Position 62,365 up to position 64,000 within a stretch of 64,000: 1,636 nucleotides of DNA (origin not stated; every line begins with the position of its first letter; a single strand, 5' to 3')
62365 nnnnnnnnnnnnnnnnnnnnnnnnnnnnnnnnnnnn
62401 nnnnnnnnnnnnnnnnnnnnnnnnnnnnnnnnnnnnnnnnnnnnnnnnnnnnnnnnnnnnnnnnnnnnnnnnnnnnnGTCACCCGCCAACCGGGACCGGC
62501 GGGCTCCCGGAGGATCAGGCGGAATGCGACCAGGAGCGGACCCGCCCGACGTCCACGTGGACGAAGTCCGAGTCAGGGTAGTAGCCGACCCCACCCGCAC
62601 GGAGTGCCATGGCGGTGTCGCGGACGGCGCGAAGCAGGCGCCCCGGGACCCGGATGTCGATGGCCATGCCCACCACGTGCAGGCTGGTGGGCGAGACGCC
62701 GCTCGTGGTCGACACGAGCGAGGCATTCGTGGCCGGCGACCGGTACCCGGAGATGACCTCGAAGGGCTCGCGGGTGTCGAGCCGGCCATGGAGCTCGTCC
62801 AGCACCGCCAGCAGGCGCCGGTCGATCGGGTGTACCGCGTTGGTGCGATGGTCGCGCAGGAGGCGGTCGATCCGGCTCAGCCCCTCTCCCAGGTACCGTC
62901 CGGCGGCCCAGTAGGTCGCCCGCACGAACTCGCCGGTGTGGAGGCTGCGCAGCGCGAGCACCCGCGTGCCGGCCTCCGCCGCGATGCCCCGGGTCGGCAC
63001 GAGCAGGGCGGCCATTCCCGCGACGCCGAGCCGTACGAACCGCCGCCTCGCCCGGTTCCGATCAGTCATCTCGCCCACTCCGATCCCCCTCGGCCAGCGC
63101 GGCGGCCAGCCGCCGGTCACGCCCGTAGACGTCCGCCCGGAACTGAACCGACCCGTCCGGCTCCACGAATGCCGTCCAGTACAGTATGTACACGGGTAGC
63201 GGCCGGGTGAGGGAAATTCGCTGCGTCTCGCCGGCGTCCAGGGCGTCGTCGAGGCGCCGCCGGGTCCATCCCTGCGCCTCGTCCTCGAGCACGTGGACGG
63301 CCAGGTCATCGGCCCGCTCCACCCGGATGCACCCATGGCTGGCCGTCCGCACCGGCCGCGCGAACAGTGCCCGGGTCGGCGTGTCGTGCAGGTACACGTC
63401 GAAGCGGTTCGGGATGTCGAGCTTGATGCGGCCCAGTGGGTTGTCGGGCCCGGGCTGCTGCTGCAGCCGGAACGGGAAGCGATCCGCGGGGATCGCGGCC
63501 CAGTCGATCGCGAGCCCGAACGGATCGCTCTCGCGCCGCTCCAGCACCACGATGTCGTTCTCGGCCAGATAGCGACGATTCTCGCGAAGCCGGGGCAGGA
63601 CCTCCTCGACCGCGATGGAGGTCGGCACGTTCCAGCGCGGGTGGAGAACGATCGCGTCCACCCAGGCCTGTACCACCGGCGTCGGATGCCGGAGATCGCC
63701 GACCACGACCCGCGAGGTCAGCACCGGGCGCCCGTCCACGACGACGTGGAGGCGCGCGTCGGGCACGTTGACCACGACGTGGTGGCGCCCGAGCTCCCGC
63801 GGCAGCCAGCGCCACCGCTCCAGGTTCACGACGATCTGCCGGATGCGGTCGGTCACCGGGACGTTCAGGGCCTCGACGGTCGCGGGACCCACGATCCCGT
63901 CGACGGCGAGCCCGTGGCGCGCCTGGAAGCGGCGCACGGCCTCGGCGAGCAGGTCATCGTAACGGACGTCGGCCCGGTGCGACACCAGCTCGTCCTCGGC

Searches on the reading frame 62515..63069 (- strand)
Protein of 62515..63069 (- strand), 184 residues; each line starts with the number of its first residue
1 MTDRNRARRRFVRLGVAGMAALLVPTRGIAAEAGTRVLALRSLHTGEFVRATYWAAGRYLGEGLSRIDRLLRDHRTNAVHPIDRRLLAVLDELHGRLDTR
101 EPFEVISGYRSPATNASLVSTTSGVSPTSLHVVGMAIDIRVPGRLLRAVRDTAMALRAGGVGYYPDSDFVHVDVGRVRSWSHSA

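Call 14: search_protein_families(library=pfam, proteins=[window:62515-63015:-], max_evalue=0.1)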
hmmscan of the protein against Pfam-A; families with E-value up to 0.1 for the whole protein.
window:62515-63015:- (166 aa): 2 families
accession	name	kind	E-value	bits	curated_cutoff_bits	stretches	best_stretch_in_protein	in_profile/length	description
PF05951.18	Peptidase_M15_2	-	1.6e-52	177.8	27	1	15-162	4-153/153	Bacterial protein of unknown function (DUF882)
PF08291.16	Peptidase_M15_3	-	2.6e-11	44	23.2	1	57-155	16-108/108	Peptidase M15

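Call 53: find_encoding_contigs(protein=window:62515-63015:-, flank=10000, max_places=3)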
Protein window:62515-63015:- (166 aa): no gene with exactly this product is on record in the collection.

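Call 58: find_encoding_contigs(protein=window:62515-63069:-, flank=10000, max_places=3)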
Protein window:62515-63069:- (184 aa): 1 contig read that carries it; 1 place shown.
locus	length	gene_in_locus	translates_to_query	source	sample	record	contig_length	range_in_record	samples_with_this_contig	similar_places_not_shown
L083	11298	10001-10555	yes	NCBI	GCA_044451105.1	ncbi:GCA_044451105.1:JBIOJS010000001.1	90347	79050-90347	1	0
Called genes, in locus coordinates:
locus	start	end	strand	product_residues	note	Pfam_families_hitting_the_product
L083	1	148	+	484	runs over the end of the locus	PF17767:NAPRTase_N, PF04095:NAPRTase (weak), PF17956:NAPRTase_C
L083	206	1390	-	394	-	PF00155:Aminotran_1_2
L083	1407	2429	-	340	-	PF01073:3Beta_HSD, PF01370:Epimerase, PF02719:Polysacc_synt_2, PF04321:RmlD_sub_bind, PF07993:NAD_binding_4 (faint), PF16363:GDP_Man_Dehyd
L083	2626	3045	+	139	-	PF00571:CBS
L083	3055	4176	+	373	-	PF02163:Peptidase_M50, PF00571:CBS (weak)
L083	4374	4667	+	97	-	PF08734:GYD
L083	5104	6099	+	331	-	PF00586:AIRS, PF02769:AIRS_C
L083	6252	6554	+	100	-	PF00216:Bac_DNA_binding, PF18291:HU-HIG (weak)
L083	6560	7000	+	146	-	PF00571:CBS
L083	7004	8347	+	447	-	-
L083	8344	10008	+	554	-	PF20142:Scaffold, PF01471:PG_binding_1, PF03734:YkuD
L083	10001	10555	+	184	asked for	PF05951:Peptidase_M15_2, PF08291:Peptidase_M15_3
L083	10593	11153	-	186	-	PF05494:MlaC, PF16156:DUF4864 (weak)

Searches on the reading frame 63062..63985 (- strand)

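Call 14: search_protein_families(library=pfam, proteins=[window:63062-63985:-], max_evalue=0.1)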
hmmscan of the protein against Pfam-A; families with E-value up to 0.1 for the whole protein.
window:63062-63985:- (307 aa): 4 families
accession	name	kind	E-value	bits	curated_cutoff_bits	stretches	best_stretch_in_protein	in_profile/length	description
PF03734.19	YkuD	-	1.1e-20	75.1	23.4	1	68-233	2-139/146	L,D-transpeptidase catalytic domain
PF01471.23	PG_binding_1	-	1.7e-11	44.5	23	1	4-40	21-57/57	Putative peptidoglycan binding domain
PF07515.17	TraI_2_C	-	0.003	18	27.3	1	58-90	7-39/126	Putative conjugal transfer nickase/helicase TraI C-term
PF09374.15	PG_binding_3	-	0.012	16.2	24.6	1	21-42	7-33/76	Predicted Peptidoglycan domain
